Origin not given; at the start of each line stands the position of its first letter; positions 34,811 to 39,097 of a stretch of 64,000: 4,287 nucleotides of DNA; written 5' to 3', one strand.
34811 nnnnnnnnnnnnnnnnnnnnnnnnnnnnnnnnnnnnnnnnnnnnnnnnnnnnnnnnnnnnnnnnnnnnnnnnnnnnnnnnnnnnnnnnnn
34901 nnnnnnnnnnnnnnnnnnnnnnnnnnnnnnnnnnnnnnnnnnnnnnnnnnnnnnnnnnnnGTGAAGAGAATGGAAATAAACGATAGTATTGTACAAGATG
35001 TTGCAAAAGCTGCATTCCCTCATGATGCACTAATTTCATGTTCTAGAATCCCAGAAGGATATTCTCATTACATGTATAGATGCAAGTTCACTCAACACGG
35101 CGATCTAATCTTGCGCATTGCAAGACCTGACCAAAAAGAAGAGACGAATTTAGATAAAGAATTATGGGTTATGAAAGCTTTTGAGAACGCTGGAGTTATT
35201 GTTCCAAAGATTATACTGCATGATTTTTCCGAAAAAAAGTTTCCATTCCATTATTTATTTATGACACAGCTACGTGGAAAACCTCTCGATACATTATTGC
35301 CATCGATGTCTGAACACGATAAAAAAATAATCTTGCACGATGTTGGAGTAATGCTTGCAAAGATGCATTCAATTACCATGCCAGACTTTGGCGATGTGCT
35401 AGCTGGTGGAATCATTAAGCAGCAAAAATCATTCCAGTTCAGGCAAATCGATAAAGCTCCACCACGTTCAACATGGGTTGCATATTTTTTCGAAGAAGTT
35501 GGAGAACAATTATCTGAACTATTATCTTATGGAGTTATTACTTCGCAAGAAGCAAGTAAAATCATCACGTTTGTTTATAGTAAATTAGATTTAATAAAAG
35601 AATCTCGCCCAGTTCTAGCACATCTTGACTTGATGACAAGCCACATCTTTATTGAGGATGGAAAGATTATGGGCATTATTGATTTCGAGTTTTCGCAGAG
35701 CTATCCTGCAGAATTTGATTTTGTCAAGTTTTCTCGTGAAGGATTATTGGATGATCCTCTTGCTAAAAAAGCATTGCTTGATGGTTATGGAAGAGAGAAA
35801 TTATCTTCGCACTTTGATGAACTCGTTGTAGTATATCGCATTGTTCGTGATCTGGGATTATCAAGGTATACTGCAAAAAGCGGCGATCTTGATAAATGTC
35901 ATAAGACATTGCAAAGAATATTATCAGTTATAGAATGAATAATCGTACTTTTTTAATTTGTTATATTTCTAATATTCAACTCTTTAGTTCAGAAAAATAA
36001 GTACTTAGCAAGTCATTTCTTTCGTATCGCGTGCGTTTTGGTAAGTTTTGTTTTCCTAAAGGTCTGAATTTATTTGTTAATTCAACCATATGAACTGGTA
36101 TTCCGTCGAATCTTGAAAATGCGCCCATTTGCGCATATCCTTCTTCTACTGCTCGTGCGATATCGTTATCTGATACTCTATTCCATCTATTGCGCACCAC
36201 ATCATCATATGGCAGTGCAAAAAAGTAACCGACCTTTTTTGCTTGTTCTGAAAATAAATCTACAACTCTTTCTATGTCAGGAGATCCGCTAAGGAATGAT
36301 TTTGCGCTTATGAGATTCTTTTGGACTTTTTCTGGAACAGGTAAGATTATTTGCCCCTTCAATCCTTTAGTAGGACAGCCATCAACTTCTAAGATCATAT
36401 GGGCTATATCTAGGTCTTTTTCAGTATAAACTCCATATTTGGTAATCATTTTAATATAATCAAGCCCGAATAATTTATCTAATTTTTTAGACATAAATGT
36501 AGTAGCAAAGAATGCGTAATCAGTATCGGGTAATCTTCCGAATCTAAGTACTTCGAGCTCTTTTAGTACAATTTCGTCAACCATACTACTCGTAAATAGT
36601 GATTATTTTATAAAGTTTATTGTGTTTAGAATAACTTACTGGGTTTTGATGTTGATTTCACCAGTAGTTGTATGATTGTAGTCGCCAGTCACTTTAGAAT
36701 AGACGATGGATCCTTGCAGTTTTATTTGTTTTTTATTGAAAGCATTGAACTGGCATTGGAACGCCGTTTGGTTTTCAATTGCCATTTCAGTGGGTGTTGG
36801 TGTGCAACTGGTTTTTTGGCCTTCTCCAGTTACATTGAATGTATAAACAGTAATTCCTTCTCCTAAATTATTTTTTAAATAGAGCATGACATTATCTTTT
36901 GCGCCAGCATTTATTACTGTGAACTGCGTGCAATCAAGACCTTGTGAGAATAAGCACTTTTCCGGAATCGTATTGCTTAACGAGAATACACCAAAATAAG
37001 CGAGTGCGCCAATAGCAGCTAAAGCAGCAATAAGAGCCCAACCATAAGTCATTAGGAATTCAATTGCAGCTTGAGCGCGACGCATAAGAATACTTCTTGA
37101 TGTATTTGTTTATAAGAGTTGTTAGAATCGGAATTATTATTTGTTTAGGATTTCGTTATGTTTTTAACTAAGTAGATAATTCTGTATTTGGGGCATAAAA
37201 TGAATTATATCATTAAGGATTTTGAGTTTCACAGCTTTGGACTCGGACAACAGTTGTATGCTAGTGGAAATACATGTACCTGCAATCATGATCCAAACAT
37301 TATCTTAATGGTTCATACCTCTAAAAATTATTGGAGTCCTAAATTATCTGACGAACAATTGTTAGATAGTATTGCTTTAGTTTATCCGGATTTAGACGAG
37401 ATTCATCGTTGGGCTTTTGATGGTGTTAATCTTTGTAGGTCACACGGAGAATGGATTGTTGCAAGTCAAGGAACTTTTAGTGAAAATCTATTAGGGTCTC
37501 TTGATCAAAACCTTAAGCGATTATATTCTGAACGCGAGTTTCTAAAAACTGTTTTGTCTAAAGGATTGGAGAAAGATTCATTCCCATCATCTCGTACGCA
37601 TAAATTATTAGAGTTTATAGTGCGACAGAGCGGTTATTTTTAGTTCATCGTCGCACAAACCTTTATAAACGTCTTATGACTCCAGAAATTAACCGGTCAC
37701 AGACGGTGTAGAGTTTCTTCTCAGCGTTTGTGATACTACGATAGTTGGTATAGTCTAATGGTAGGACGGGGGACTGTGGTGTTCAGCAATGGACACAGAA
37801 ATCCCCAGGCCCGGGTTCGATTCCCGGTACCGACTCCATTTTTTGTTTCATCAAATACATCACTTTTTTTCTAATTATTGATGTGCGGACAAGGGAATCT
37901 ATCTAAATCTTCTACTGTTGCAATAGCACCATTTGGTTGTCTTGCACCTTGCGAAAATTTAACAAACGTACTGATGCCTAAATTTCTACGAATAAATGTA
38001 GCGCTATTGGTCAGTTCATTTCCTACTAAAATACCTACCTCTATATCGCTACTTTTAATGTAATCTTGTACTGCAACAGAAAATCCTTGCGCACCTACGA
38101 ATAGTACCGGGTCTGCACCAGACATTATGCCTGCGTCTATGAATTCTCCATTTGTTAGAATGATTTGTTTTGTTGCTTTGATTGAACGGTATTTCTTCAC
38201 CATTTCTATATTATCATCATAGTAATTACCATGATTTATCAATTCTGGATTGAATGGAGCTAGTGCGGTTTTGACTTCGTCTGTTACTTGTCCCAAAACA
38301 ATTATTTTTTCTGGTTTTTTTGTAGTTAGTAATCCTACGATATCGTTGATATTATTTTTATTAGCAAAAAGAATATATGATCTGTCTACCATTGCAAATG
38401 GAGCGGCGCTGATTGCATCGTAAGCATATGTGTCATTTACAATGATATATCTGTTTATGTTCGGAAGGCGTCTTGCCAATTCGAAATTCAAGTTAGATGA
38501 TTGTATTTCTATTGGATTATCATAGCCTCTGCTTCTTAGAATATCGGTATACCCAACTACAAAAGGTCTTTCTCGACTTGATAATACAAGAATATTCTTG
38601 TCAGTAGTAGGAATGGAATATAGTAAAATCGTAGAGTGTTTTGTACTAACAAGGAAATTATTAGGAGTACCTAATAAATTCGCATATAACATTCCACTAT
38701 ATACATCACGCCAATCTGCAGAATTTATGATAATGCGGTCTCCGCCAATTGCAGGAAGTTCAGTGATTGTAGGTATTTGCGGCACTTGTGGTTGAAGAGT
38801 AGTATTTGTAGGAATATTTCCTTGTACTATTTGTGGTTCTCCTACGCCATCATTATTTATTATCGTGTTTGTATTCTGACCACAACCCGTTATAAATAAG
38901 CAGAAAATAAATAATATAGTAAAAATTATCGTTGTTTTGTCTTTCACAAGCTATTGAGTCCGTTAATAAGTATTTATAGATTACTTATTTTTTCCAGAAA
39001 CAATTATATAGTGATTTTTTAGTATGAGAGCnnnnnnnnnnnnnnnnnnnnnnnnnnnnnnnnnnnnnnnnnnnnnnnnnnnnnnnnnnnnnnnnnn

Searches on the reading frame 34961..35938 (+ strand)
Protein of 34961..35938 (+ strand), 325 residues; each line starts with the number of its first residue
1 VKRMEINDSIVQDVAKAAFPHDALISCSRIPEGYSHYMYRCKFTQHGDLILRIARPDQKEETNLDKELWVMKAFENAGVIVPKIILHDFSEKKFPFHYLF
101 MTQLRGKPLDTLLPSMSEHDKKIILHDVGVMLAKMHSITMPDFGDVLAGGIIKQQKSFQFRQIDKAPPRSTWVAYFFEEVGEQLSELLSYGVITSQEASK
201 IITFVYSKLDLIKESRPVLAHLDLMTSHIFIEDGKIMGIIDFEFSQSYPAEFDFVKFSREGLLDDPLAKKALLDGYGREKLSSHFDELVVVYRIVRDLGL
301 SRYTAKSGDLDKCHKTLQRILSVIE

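Call 77: search_protein_families(library=pfam, proteins=[window:34961-35938:+], max_evalue=0.001)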
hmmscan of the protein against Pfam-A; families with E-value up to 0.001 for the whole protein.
window:34961-35938:+ (325 aa): 3 families
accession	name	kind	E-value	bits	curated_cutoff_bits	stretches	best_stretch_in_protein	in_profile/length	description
PF01636.29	APH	-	4e-25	89.4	23.2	1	27-277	2-230/239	Phosphotransferase enzyme family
PF01633.27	Choline_kinase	-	3.6e-08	33.5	29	1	29-260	3-206/300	Choline/ethanolamine kinase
PF06293.20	Kdo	-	2.3e-06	27.7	21.3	1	60-140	54-139/207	Lipopolysaccharide kinase (Kdo/WaaP) family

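Call 99: search_protein_families(library=pfam, proteins=[L006:10516-11361:+, L007:8617-9468:+, L013:1-906:+, L007:6991-8100:+, L009:8485-9999:+, L008:9091-9999:+], max_evalue=0.01)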
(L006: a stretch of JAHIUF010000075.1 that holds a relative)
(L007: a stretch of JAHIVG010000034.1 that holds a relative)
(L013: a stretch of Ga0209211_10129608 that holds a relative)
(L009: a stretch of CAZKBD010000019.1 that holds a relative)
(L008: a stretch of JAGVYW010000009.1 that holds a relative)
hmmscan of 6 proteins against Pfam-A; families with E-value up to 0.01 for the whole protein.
L006:10516-11361:+ (281 aa): 1 family
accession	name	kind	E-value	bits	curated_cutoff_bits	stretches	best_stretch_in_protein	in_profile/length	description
PF02498.22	Bro-N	-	1.2e-11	45.4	25.6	1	15-108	1-92/96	BRO family, N-terminal domain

L007:8617-9468:+ (283 aa): 1 family
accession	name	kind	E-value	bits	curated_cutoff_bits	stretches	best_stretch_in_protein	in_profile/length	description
PF02498.22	Bro-N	-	8.8e-09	36.3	25.6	1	15-108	1-92/96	BRO family, N-terminal domain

L013:1-906:+ (302 aa): 1 family
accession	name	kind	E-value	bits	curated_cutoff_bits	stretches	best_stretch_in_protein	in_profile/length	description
PF01420.25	Methylase_S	-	3.9e-17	63.4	22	1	93-273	1-163/168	Type I restriction modification DNA specificity domain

L007:6991-8100:+ (369 aa): 1 family
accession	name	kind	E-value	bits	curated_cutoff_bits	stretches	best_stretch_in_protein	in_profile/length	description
PF04490.17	Pox_T4_C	-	0.0034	18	25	0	280-334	74-127/146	Poxvirus T4 protein, C terminus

L009:8485-9999:+ (504 aa): 0 families

L008:9091-9999:+ (302 aa): 2 families
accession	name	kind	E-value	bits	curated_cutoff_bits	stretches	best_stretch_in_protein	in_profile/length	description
PF00526.23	Dicty_CTDC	-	2.7e-11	43.5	27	2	227-250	1-22/24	Dictyostelium (slime mold) repeat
PF13425.11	O-antigen_lig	-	0.0093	15.3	31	1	23-136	222-326/462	O-antigen ligase like membrane protein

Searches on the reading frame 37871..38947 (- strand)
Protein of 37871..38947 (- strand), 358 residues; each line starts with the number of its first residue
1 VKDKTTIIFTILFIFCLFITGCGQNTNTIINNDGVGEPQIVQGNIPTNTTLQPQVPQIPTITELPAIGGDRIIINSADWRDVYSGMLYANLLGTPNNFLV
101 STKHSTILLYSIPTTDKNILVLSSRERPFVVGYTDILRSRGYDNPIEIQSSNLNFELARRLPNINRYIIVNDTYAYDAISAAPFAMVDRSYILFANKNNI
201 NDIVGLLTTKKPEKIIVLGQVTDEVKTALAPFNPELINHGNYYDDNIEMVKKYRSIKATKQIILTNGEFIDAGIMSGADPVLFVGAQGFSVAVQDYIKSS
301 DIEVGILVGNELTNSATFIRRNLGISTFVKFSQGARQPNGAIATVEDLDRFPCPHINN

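Call 4: search_protein_families(library=pfam, proteins=[window:37871-38947:-], max_evalue=1)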
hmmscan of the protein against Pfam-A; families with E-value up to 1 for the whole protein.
window:37871-38947:- (358 aa): 1 family
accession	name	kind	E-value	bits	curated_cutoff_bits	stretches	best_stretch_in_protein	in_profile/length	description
PF04122.17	CW_binding_2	-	0.00048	21.1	24.9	1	165-220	19-64/73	Cell wall binding domain 2 (CWB2)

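Call 6: search_protein_families(library=ncbifam, proteins=[window:37871-38947:-], max_evalue=1)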
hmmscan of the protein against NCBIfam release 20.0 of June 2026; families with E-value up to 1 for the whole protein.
window:37871-38947:- (358 aa): 1 family
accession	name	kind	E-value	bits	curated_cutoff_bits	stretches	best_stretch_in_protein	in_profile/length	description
NF041447.1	TrbC_conju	equivalog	0.15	10.5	800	1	163-238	584-655/685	F-type conjugative transfer protein TrbC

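Call 48: search_protein_families(library=phrogs, proteins=[window:37871-38947:-], max_evalue=0.1)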
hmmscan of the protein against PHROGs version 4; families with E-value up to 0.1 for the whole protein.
window:37871-38947:- (358 aa): 3 families
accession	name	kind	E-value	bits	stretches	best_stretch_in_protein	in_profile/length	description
phrog_25899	-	unknown function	0.0067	17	1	205-264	54-113/144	-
phrog_7816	-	unknown function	0.0082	15.4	1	165-268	464-573/739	-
phrog_8822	-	unknown function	0.042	13.6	1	165-265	58-162/394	-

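Call 99: search_protein_families(library=pfam, proteins=[L006:10516-11361:+, L007:8617-9468:+, L013:1-906:+, L007:6991-8100:+, L009:8485-9999:+, L008:9091-9999:+], max_evalue=0.01)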
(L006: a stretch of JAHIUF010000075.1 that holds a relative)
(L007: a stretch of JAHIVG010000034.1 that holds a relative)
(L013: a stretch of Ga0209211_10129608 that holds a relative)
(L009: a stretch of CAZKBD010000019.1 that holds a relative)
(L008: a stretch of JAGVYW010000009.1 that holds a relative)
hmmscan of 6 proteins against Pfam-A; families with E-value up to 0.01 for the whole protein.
L006:10516-11361:+ (281 aa): 1 family
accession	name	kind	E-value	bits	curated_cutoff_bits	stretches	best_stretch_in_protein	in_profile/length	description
PF02498.22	Bro-N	-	1.2e-11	45.4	25.6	1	15-108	1-92/96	BRO family, N-terminal domain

L007:8617-9468:+ (283 aa): 1 family
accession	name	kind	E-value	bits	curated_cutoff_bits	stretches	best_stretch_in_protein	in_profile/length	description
PF02498.22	Bro-N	-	8.8e-09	36.3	25.6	1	15-108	1-92/96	BRO family, N-terminal domain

L013:1-906:+ (302 aa): 1 family
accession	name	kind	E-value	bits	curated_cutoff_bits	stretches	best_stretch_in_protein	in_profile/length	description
PF01420.25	Methylase_S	-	3.9e-17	63.4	22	1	93-273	1-163/168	Type I restriction modification DNA specificity domain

L007:6991-8100:+ (369 aa): 1 family
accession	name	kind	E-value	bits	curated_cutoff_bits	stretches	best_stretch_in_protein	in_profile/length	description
PF04490.17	Pox_T4_C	-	0.0034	18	25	0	280-334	74-127/146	Poxvirus T4 protein, C terminus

L009:8485-9999:+ (504 aa): 0 families

L008:9091-9999:+ (302 aa): 2 families
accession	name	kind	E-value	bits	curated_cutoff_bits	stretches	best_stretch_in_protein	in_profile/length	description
PF00526.23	Dicty_CTDC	-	2.7e-11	43.5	27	2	227-250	1-22/24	Dictyostelium (slime mold) repeat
PF13425.11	O-antigen_lig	-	0.0093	15.3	31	1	23-136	222-326/462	O-antigen ligase like membrane protein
